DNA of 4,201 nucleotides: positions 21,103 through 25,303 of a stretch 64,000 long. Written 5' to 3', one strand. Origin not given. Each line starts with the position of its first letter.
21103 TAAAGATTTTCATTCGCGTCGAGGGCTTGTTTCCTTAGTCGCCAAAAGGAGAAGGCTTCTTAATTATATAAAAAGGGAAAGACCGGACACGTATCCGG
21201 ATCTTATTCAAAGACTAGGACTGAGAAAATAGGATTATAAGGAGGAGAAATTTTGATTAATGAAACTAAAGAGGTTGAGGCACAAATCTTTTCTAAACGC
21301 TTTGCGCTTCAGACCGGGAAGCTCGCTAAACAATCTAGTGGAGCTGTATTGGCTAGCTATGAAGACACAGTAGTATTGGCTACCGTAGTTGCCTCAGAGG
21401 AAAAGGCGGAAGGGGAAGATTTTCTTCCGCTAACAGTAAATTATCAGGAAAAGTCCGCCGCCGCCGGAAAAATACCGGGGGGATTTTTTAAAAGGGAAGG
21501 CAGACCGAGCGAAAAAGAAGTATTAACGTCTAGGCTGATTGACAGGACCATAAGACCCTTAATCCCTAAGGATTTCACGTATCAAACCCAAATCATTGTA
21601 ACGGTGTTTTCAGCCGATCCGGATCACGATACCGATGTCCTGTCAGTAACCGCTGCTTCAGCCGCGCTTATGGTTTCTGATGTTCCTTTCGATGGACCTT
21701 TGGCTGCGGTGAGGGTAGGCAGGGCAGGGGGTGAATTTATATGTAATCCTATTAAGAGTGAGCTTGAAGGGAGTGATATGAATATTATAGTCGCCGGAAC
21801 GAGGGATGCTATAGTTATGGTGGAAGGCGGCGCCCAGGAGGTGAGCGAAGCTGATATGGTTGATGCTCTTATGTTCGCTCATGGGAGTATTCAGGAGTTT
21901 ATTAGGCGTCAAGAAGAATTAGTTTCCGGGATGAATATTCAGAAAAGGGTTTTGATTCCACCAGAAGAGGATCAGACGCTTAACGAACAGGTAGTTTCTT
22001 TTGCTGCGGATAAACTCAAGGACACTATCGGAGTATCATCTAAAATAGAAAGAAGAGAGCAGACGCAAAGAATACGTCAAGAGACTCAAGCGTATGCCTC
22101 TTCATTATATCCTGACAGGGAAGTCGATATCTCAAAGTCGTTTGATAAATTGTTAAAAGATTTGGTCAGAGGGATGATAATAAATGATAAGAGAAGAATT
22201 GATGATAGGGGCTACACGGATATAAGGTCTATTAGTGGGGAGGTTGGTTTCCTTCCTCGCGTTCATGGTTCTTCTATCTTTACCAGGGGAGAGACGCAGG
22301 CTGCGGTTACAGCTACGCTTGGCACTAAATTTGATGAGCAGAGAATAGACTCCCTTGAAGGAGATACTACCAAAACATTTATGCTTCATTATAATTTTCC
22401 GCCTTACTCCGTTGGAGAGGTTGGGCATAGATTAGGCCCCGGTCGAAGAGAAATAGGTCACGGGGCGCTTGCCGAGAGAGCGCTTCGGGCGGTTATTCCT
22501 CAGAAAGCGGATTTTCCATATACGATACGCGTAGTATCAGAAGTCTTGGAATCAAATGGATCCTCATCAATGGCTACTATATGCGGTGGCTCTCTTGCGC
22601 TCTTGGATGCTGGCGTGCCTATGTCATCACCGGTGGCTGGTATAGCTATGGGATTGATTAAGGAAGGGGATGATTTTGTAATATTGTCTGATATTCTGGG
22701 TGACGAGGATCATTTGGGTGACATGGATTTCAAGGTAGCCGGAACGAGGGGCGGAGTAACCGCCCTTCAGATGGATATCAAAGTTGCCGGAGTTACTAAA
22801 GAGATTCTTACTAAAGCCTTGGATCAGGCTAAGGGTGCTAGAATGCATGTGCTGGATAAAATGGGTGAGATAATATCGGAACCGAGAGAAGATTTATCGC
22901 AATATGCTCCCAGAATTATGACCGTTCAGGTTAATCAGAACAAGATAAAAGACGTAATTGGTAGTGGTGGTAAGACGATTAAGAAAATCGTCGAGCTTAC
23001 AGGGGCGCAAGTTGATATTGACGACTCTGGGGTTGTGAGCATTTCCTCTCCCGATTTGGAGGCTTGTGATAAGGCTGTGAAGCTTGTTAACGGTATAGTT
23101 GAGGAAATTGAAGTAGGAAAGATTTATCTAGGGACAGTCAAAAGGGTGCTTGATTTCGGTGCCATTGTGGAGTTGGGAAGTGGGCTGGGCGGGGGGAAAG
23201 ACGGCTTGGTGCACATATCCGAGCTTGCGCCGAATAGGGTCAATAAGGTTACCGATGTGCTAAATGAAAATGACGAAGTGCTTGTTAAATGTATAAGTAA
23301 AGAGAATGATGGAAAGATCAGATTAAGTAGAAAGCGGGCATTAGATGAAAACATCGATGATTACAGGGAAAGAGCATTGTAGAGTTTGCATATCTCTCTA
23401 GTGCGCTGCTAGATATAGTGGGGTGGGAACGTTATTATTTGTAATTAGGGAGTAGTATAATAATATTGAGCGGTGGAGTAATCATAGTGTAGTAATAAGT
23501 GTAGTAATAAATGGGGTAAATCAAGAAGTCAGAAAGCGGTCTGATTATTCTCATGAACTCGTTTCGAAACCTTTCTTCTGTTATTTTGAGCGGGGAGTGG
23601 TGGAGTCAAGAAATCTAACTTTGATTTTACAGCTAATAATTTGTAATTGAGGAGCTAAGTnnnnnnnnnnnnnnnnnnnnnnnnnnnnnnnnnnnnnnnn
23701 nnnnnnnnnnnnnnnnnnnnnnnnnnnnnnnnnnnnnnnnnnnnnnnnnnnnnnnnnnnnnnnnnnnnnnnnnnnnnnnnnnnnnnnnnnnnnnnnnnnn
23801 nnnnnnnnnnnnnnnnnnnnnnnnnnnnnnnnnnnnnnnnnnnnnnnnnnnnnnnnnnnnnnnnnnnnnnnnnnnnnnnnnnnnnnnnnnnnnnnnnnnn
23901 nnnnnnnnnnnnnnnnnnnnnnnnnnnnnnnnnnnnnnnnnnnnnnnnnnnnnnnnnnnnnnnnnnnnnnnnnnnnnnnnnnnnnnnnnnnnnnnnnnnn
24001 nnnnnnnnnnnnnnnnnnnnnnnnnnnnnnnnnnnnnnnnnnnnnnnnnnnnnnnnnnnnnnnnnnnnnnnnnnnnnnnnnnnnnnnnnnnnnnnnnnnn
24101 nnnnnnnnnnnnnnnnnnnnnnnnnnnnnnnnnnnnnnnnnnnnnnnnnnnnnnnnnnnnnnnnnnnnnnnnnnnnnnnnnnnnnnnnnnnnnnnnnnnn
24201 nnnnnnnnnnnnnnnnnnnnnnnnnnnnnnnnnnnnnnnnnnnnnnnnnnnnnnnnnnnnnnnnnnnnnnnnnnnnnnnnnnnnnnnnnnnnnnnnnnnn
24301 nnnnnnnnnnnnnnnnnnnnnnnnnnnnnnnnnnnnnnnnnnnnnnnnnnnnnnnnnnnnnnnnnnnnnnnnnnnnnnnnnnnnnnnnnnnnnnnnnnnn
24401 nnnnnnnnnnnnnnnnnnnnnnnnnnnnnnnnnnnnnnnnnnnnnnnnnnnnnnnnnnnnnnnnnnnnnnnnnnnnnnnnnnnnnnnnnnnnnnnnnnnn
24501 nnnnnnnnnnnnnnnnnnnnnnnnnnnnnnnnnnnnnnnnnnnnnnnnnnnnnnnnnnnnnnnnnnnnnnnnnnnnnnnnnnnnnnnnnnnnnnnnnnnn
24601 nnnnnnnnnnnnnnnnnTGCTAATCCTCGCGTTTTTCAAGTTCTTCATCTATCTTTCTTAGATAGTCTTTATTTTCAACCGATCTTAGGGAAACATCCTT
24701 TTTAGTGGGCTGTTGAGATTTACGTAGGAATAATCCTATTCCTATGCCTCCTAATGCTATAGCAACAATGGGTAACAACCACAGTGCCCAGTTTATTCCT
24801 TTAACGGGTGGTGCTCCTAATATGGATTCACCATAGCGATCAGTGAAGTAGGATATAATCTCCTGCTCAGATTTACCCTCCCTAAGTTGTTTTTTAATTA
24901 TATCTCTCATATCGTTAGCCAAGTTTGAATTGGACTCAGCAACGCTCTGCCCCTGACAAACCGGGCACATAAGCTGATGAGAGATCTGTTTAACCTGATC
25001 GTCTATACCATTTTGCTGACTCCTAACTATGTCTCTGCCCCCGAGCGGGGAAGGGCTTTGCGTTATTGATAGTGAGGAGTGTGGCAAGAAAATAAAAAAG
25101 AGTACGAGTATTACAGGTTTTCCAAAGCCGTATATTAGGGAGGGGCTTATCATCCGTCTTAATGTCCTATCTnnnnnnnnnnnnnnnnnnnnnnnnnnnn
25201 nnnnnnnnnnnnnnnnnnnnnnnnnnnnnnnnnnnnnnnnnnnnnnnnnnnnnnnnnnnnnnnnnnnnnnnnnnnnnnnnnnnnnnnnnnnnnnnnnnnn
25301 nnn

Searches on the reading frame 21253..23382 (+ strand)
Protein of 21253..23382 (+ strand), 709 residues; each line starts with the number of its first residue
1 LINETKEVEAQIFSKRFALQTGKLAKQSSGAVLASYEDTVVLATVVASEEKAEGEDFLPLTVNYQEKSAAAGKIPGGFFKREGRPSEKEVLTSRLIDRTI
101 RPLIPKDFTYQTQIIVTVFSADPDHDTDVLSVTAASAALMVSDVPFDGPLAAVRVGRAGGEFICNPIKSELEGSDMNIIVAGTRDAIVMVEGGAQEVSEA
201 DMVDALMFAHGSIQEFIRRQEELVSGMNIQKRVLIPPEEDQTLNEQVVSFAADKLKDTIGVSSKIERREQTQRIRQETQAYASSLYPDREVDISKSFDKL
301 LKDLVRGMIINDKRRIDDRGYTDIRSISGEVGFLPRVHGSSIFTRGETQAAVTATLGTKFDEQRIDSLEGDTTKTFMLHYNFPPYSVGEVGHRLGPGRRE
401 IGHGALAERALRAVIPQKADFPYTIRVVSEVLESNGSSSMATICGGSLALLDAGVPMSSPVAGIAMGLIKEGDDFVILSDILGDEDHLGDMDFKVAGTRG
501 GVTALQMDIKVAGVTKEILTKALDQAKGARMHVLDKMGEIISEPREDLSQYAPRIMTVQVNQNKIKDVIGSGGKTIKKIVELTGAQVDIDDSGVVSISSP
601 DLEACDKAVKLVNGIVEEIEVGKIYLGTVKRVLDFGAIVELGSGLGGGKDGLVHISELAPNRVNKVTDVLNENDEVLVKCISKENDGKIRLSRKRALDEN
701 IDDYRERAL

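Call 19: search_protein_families(library=ncbifam, proteins=[window:21253-23382:+], max_evalue=0.00001)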
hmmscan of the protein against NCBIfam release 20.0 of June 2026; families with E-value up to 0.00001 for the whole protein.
window:21253-23382:+ (709 aa): 25 families
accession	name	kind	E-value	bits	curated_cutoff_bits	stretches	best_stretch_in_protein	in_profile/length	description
TIGR03591.1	polynuc_phos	equivalog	8.9e-295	979.6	525.05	1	15-695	5-688/689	polyribonucleotide nucleotidyltransferase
NF008805.1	PRK11824.1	equivalog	3.7e-294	977.4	471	1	9-695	3-682/683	polyribonucleotide nucleotidyltransferase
TIGR02696.1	pppGpp_PNP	exception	8.4e-186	619.5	1106.75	1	17-691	19-718/720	guanosine pentaphosphate synthetase I/polyribonucleotide nucleotidyltransferase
TIGR02065.1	ECX1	equivalog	9.3e-33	113.5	318.7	1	309-533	3-218/230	exosome complex exonuclease Rrp41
NF006363.0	PRK08582.1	equivalog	7.1e-17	61.9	171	1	619-703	3-83/140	S1 domain-containing RNA-binding protein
NF004473.0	PRK05807.1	equivalog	1.5e-16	61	178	1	619-700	3-79/136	S1 domain-containing RNA-binding protein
NF000907.0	PRK00087.1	equivalog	6.1e-16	57.7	624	1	615-703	557-642/671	bifunctional 4-hydroxy-3-methylbut-2-enyl diphosphate reductase/30S ribosomal protein S1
NF005208.0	PRK06676.1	equivalog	2.4e-15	56.4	368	1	614-699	186-267/391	30S ribosomal protein S1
NF004952.0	PRK06299.1-2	equivalog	5e-12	44.9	524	1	614-695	211-288/580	30S ribosomal protein S1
NF010379.0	PRK13806.1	equivalog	1.1e-11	44.1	648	1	614-703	195-285/491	30S ribosomal protein S1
TIGR01966.1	RNasePH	equivalog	4.2e-11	42.5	141.5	1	315-527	1-221/236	ribonuclease PH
NF005973.0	PRK08059.1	equivalog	6.5e-11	42.4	148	1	616-699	2-81/123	S1 domain-containing post-transcriptional regulator GSP13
NF040579.1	S1_dom_CvfD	subfamily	2.9e-10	40.4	117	1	620-698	2-77/113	CvfD/Ygs/GSP13 family RNA-binding post-transcriptional regulator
NF005911.0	PRK07899.1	equivalog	6.2e-10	38.3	691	1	619-700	291-369/486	30S ribosomal protein S1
NF005639.0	PRK07400.1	equivalog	7.8e-10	38.1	460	1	611-699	186-270/318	30S ribosomal protein S1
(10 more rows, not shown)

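Call 40: find_homologous_proteins(query=window:21253-23382:+, max_evalue=1e-100)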
Query window:21253-23382:+ (709 aa): 8000 proteins with E <= 1e-100 among 8000 candidates; the best 120 are listed.
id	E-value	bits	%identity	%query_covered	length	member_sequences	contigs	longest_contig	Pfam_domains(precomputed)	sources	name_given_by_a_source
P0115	0.0e+0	1536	100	100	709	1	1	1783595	PF00013.36,PF03725.21,PF00575.30,PF03726.20,PF01138.28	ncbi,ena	-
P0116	0.0e+0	1258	80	100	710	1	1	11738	PF00013.36,PF03725.21,PF00575.30,PF03726.20,PF01138.28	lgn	-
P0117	0.0e+0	1248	79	100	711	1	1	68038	PF00013.36,PF03725.21,PF00575.30,PF03726.20,PF01138.28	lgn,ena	-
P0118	0.0e+0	1244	79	100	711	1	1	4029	PF00013.36,PF03725.21,PF00575.30,PF03726.20,PF01138.28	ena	-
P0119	0.0e+0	1242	79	100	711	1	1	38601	PF00013.36,PF03725.21,PF00575.30,PF03726.20,PF01138.28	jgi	-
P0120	0.0e+0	1241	79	100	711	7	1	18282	PF00013.36,PF03725.21,PF00575.30,PF03726.20,PF01138.28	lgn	-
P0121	0.0e+0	1240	79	100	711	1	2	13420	PF00013.36,PF03725.21,PF00575.30,PF03726.20,PF01138.28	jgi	jgi:polyribonucleotide nucleotidyltransferase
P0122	0.0e+0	1238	79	100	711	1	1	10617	PF00013.36,PF03725.21,PF00575.30,PF03726.20,PF01138.28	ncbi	-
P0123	0.0e+0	1237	79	100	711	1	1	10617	PF00013.36,PF03725.21,PF00575.30,PF03726.20,PF01138.28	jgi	-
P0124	0.0e+0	1236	78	100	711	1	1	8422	PF00013.36,PF03725.21,PF00575.30,PF03726.20,PF01138.28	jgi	jgi:polyribonucleotide nucleotidyltransferase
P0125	0.0e+0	1234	78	100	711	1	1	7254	PF00013.36,PF03725.21,PF00575.30,PF03726.20,PF01138.28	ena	-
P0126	0.0e+0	1233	79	99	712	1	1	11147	PF00013.36,PF03725.21,PF00575.30,PF03726.20,PF01138.28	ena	-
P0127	0.0e+0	1232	78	100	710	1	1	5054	PF00013.36,PF03725.21,PF00575.30,PF03726.20,PF01138.28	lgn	-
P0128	0.0e+0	1227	78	99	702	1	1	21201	PF00013.36,PF03725.21,PF00575.30,PF03726.20,PF01138.28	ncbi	-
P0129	0.0e+0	1227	78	99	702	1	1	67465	PF00013.36,PF03725.21,PF00575.30,PF03726.20,PF01138.28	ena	-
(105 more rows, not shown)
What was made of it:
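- Tried and rejected: Taxonomy therefore rests on the nearest named PNPase relatives at 72-77% identity (call 40).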

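Call 41: find_encoding_contigs(protein=P0115, flank=10000, max_places=3)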
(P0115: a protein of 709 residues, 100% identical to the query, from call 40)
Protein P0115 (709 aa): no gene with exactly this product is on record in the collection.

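Call 42: list_cluster_members(proteins=[P0115])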
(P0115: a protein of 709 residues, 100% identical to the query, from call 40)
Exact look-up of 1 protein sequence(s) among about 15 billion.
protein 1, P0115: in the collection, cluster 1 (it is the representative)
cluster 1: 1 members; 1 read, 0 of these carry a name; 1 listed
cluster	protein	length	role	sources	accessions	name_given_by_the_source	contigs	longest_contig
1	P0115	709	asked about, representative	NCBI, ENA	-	-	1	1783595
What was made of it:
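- Tried and rejected: The cluster look-up gave no organism name (call 42).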

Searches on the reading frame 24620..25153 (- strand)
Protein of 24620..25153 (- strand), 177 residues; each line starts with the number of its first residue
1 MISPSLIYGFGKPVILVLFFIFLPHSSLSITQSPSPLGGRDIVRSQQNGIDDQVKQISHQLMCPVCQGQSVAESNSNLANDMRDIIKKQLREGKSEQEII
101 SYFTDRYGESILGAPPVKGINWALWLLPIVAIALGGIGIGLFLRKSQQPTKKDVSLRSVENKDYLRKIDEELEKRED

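Call 19: search_protein_families(library=ncbifam, proteins=[window:24620-25153:-], max_evalue=0.00001)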
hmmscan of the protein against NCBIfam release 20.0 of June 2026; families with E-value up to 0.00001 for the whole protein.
window:24620-25153:- (177 aa): 1 family
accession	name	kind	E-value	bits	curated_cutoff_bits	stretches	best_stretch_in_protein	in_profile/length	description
TIGR03147.1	cyt_nit_nrfF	exception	3.4e-22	78.4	159.2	1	49-133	29-113/126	heme lyase NrfEFG subunit NrfF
